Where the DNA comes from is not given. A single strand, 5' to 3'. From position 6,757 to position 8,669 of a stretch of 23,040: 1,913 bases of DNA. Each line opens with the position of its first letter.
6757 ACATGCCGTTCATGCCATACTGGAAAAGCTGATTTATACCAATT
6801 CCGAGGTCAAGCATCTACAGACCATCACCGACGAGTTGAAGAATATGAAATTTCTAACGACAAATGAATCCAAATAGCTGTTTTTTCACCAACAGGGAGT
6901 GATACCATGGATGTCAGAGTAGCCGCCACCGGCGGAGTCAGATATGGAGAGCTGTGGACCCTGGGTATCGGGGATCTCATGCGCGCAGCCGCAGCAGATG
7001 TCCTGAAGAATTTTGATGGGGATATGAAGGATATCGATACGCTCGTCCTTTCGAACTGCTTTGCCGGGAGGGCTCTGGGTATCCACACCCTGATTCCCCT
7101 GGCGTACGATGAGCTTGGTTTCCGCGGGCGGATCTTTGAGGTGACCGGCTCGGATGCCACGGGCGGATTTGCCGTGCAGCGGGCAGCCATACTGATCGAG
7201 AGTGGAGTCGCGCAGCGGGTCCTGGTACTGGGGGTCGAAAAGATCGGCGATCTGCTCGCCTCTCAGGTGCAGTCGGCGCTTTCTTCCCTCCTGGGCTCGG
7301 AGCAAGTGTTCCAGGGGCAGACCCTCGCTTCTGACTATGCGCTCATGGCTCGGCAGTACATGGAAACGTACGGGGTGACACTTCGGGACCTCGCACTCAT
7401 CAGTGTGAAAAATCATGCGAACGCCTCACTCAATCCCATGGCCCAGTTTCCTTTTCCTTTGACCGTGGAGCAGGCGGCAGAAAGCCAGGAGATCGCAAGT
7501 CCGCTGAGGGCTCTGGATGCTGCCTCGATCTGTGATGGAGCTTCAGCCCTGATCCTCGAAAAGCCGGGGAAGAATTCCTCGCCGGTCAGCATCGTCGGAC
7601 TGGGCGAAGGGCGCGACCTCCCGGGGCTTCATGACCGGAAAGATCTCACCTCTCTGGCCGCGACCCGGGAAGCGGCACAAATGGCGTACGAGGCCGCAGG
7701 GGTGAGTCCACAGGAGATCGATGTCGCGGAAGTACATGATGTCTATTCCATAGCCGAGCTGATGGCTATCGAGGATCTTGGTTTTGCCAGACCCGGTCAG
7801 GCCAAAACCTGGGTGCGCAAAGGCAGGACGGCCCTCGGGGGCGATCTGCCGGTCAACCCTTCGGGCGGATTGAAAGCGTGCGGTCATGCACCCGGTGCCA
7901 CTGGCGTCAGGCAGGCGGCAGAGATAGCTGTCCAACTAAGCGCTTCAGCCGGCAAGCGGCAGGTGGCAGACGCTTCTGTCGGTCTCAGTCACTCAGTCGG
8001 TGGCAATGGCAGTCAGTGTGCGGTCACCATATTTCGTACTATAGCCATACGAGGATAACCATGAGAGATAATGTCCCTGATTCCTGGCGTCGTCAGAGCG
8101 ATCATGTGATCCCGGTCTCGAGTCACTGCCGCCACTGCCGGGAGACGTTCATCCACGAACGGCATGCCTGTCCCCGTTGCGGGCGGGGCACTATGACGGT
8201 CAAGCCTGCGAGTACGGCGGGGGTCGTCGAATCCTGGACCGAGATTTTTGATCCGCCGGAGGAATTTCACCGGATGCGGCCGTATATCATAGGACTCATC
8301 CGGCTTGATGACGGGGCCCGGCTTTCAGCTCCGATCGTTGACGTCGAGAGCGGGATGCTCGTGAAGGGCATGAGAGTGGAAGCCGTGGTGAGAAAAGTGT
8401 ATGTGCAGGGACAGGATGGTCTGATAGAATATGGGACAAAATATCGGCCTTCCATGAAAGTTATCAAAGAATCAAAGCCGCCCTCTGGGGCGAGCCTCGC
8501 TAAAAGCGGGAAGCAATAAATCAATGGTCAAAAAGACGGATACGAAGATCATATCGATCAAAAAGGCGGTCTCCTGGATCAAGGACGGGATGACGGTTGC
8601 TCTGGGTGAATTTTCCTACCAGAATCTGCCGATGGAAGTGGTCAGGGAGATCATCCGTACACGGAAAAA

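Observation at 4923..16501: Hybrid acyl-CoA cluster combining an archaeal-type HMGCS/thiolase-like/DUF35 triad, two AibAB/GctAB-like pairs and a three-component biotin carboxylase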

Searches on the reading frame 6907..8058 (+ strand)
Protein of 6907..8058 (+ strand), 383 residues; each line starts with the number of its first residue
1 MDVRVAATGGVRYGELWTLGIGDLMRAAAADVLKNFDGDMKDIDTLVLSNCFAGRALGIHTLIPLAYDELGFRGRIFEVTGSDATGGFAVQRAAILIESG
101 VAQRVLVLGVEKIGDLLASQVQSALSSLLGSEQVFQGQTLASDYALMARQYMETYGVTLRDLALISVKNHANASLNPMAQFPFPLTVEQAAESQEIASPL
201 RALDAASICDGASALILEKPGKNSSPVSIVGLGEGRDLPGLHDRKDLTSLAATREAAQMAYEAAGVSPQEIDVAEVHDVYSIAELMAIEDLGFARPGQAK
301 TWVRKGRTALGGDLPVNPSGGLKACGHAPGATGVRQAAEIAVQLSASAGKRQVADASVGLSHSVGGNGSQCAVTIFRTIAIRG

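Call 3: search_protein_families(library=pfam, proteins=[window:6907-8058:+])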
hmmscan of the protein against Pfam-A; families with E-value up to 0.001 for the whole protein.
window:6907-8058:+ (383 aa): 3 families
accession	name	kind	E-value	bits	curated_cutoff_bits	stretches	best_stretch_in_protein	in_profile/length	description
PF22691.2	Thiolase_C_1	-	5.7e-43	146.5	28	1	236-377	4-143/144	Thiolase C-terminal domain-like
PF02803.24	Thiolase_C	-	5.4e-12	45.9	27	1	254-362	25-115/123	Thiolase, C-terminal domain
PF00108.29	Thiolase_N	-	1.9e-08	34.4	26.4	1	16-217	18-256/260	Thiolase, N-terminal domain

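Call 5: search_protein_families(library=ncbifam, proteins=[window:6907-8058:+], max_evalue=0.01)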
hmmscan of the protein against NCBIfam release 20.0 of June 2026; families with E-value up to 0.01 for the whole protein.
window:6907-8058:+ (383 aa): 31 families (the best 25 are shown)
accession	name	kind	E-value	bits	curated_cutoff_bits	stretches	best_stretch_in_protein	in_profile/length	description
NF004720.0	PRK06064.1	subfamily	3.3e-107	358.6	420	1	2-378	3-387/389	thiolase domain-containing protein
NF053570.1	AcCoTHIOL_METTL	equivalog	2.2e-89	300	600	1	2-377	3-382/385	acetyl-CoA acetyltransferase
NF004810.0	PRK06157.1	equivalog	2.7e-66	224.4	403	1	3-375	9-394/400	acetyl-CoA acetyltransferase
NF009228.0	PRK12578.1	subfamily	4.2e-66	223.2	485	1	3-377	5-386/387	thiolase domain-containing protein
NF005704.0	PRK07516.1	subfamily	6.5e-65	219.6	412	1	2-375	3-384/389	thiolase domain-containing protein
NF004982.0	PRK06365.1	equivalog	3.4e-56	191.1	695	2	247-377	289-427/430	thiolase domain-containing protein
NF006102.0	PRK08256.1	subfamily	4.3e-56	190.7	436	1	69-378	67-392/394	lipid-transfer protein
NF004811.0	PRK06158.1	subfamily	2.2e-51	175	421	1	18-378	25-380/384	acetyl-CoA acetyltransferase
NF004715.0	PRK06059.1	equivalog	3.2e-51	174.5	424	2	254-373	276-395/399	lipid-transfer protein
NF006180.0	PRK08313.1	subfamily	5.9e-48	163.6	514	1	16-370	20-376/389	thiolase domain-containing protein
NF004721.0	PRK06065.1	equivalog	2.9e-43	148.2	455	1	27-356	36-370/393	thiolase domain-containing protein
NF053628.1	BnzsclthlBbsBGT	equivalog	1.2e-42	146.2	750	1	5-369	9-373/389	benzoylsuccinyl-CoA thiolase subunit BbsB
NF004936.0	PRK06289.1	equivalog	1.8e-41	142.3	375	1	21-373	26-398/405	acetyl-CoA acetyltransferase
NF004722.0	PRK06066.1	equivalog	3.7e-35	121.6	516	1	83-365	87-371/385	thiolase domain-containing protein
NF005892.0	PRK07855.1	subfamily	2.4e-34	118.9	469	1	67-337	70-354/390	lipid-transfer protein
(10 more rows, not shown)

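Call 54: find_homologous_proteins(query=window:6907-8058:+, max_evalue=1e-30)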
Query window:6907-8058:+ (383 aa): 1570 proteins with E <= 1e-30 among 8000 candidates; the best 120 are listed.
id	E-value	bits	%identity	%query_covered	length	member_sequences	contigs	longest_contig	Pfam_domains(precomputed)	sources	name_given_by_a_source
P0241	1.6e-191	654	80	100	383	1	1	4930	PF02803.25,PF00108.30,PF22691.3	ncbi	-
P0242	1.2e-142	493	100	61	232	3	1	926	PF02803.25,PF22691.3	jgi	-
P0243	4.6e-93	330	45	99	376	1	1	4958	PF08545.17,PF02803.25,PF00109.33,PF00108.30,PF22691.3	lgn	-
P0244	9.1e-91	323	44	99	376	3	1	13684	PF08545.17,PF02803.25,PF00109.33,PF00108.30,PF22691.3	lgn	-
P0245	8.8e-89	316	46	98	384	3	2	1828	PF08545.17,PF02803.25,PF00109.33,PF00108.30,PF22691.3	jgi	jgi:acetyl-CoA C-acetyltransferase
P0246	3.2e-88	314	46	99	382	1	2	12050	PF02803.25,PF00109.33,PF00108.30,PF22691.3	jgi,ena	-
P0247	2.7e-87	311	45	99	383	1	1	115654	PF08545.17,PF02803.25,PF00109.33,PF00108.30,PF22691.3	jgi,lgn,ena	-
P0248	2.2e-86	308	44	98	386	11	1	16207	PF02803.25,PF00109.33,PF00108.30,PF22691.3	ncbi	-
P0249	4.4e-86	307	45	99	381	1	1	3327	PF08545.17,PF02803.25,PF00108.30,PF22691.3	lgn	-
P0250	1.6e-85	306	44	98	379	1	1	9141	PF08545.17,PF02803.25,PF00109.33,PF00108.30,PF22691.3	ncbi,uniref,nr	ncbi:thiolase domain-containing protein [Candidatus Dojkabacteria bacterium]|uniref:Thiolase domain-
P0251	4.1e-85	304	45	98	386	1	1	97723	PF02803.25,PF00108.30,PF22691.3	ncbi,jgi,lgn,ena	-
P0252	5.1e-85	304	45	99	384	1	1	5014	PF02803.25,PF00109.33,PF00108.30,PF22691.3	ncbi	-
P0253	1.2e-84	303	45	99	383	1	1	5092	PF02803.25,PF00109.33,PF00108.30,PF22691.3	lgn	-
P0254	2.1e-84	302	44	99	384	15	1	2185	PF08545.17,PF02803.25,PF00109.33,PF00108.30,PF22691.3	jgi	-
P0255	2.1e-84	302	46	98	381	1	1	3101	PF08545.17,PF02803.25,PF00109.33,PF00108.30,PF22691.3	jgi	-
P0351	7.1e-79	284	43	98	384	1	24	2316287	PF02803.25,PF00108.30,PF22691.3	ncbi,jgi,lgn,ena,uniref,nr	ncbi:thiolase domain-containing protein [Archaeoglobus fulgidus]|jgi:acetyl-CoA C-acetyltransferase|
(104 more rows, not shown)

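Call 56: find_encoding_contigs(protein=P0351, flank=8000, max_places=2)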
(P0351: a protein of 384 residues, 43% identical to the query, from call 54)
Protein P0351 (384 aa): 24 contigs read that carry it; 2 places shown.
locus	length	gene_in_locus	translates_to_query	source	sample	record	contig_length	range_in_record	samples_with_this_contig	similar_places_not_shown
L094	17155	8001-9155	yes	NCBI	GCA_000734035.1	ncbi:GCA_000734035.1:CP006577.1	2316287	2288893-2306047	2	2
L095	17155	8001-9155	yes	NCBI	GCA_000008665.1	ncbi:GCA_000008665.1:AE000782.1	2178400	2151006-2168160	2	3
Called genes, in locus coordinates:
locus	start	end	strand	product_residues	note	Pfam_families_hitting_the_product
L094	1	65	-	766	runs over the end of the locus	PF00270:DEAD, PF00271:Helicase_C, PF22590:Cas3-like_C_2, PF09369:MZB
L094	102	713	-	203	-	PF00753:Lactamase_B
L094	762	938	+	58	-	PF27302:AF_2407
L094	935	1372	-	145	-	PF02627:CMD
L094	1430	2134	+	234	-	PF12838:Fer4_7 (faint), PF13484:Fer4_16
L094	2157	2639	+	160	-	PF10061:DUF2299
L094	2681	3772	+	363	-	PF00296:Bac_luciferase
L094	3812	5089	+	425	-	PF01964:ThiC_Rad_SAM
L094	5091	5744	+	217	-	PF13353:Fer4_12, PF04055:Radical_SAM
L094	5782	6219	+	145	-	PF13186:SPASM (weak)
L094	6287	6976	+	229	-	PF12844:HTH_19, PF13560:HTH_31 (weak), PF01381:HTH_3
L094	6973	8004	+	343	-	PF00108:Thiolase_N (weak), PF08540:HMG_CoA_synt_C (faint), PF08541:ACP_syn_III_C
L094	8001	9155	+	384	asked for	PF00108:Thiolase_N, PF02803:Thiolase_C, PF22691:Thiolase_C_1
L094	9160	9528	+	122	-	PF12172:zf-ChsH2, PF01796:OB_ChsH2_C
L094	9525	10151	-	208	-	PF02732:ERCC4, PF00633:HHH (weak), PF12826:HHH_2, PF12836:HHH_3 (faint), PF14520:HHH_5, PF00633:HHH (weak)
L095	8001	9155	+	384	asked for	PF00108:Thiolase_N, PF02803:Thiolase_C, PF22691:Thiolase_C_1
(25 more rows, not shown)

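Call 59: search_solved_structures(query=window:6907-8058:+, max_evalue=1e-20, show_alignments=2)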
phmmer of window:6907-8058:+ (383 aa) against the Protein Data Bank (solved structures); distinct sequences matched with E-value up to 1e-20: 14.
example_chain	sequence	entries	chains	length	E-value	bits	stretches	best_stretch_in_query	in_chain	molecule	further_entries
7yvy_A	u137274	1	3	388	4.6e-65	223.4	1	7-378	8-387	Acetyl-CoA acetyltransferase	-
6esq_A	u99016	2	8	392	6.8e-64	219.6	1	2-373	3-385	acetoacetyl-CoA thiolase | Acetyl-CoA acetyltransferase thiolase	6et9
4yzo_A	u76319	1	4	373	2.5e-55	191.4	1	41-376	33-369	Putative acyl-CoA acyltransferase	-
7pxp_C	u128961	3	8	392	3e-42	148.3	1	3-369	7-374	Benzoylsuccinyl-CoA thiolase subunit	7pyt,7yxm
6hsj_A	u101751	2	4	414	2.7e-40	141.9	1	66-377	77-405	SCP2-thiolase (type-1)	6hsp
6hrv_A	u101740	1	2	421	2.9e-40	141.8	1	66-377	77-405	SCP2-thiolase (type-1)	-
4u4e_A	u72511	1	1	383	1.2e-33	120.1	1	126-375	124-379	Thiolase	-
4bi9_A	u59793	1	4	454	5.1e-32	114.7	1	77-374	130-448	3-KETOACYL-COA THIOLASE, PUTATIVE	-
4bia_A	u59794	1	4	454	5.2e-32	114.7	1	77-374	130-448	3-KETOACYL-COA THIOLASE, PUTATIVE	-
3zbl_A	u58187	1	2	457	1e-29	107.2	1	77-372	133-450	3-KETOACYL-COA THIOLASE-LIKE PROTEIN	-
3zbk_A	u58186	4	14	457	1.9e-29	106.2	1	77-372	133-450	3-KETOACYL-COA THIOLASE-LIKE PROTEIN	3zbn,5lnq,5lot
3zbg_A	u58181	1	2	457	2.4e-29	105.9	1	77-372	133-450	3-KETOACYL-COA THIOLASE-LIKE PROTEIN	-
9myr_A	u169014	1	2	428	1.1e-25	93.9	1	141-376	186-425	Nonspecific lipid-transfer protein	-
6ok1_A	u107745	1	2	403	8.1e-25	91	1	24-341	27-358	Lipid-transfer protein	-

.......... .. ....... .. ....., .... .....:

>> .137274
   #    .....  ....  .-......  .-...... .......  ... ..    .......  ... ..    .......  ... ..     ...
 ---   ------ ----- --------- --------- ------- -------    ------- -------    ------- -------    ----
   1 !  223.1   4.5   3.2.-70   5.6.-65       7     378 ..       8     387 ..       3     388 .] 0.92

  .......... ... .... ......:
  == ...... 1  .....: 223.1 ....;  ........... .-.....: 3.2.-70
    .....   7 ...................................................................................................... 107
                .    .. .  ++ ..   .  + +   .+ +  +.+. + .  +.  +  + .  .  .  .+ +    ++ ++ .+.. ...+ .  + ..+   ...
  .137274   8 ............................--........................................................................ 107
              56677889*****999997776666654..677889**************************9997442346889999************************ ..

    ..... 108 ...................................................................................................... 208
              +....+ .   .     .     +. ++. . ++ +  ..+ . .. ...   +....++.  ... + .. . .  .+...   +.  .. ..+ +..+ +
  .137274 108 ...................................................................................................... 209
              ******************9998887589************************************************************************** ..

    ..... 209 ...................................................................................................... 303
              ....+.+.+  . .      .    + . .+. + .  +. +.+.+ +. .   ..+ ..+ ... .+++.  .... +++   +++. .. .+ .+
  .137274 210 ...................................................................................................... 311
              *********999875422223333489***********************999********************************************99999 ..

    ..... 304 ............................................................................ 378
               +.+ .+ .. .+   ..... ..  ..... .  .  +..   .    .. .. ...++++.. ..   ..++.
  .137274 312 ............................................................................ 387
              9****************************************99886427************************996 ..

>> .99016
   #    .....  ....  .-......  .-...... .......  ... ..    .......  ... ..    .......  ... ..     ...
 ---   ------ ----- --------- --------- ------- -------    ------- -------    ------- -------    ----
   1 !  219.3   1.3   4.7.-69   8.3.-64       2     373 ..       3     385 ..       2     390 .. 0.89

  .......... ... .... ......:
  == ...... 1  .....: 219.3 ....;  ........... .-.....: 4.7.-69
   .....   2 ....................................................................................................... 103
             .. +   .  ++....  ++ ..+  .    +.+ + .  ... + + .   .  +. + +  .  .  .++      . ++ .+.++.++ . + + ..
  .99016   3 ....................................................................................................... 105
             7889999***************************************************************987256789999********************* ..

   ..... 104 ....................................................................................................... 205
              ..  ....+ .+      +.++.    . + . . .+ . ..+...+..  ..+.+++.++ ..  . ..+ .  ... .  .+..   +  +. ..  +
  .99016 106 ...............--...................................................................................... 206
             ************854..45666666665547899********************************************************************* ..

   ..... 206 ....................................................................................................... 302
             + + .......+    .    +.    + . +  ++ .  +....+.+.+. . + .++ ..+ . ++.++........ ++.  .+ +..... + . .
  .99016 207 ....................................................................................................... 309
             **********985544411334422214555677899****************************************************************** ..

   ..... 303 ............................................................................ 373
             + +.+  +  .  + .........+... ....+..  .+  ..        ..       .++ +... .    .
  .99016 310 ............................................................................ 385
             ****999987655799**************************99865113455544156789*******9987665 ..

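Call 75: find_encoding_contigs(protein=P0241, flank=10000, max_places=2)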
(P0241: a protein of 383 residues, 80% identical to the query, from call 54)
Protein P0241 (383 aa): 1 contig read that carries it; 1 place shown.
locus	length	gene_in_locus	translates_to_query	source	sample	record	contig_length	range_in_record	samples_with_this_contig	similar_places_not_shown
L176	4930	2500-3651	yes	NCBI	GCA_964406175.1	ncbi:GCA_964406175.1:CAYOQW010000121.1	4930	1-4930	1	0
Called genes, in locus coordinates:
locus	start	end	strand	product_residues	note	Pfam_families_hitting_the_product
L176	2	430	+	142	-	?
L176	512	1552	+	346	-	PF00108:Thiolase_N (weak), PF08541:ACP_syn_III_C (weak)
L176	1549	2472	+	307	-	-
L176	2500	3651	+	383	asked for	PF00108:Thiolase_N, PF22691:Thiolase_C_1, PF02803:Thiolase_C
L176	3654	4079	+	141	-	PF01796:OB_ChsH2_C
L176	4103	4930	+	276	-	?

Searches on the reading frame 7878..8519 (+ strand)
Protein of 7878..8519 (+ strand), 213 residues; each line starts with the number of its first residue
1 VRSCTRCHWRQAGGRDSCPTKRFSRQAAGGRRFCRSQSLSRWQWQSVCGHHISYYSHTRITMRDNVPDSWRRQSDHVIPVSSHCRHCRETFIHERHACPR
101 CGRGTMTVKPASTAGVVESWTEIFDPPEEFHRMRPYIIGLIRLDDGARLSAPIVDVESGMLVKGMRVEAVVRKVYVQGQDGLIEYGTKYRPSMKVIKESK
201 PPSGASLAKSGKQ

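Call 3: search_protein_families(library=pfam, proteins=[window:7878-8519:+])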
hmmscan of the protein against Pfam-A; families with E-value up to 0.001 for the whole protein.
window:7878-8519:+ (213 aa): 1 family
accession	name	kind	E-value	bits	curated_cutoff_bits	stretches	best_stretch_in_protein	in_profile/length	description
PF01796.24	OB_ChsH2_C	-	1.1e-13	51.3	27.1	1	110-172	3-65/65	ChsH2, C-terminal OB-fold domain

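Call 5: search_protein_families(library=ncbifam, proteins=[window:7878-8519:+], max_evalue=0.01)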
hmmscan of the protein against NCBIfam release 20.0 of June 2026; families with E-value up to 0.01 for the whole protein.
window:7878-8519:+ (213 aa): 1 family
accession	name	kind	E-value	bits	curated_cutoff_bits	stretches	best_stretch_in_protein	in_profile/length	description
NF053627.1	BnzsclthlBbsAGT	equivalog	7.4e-05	22.8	250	1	83-182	40-135/145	benzoylsuccinyl-CoA thiolase subunit BbsA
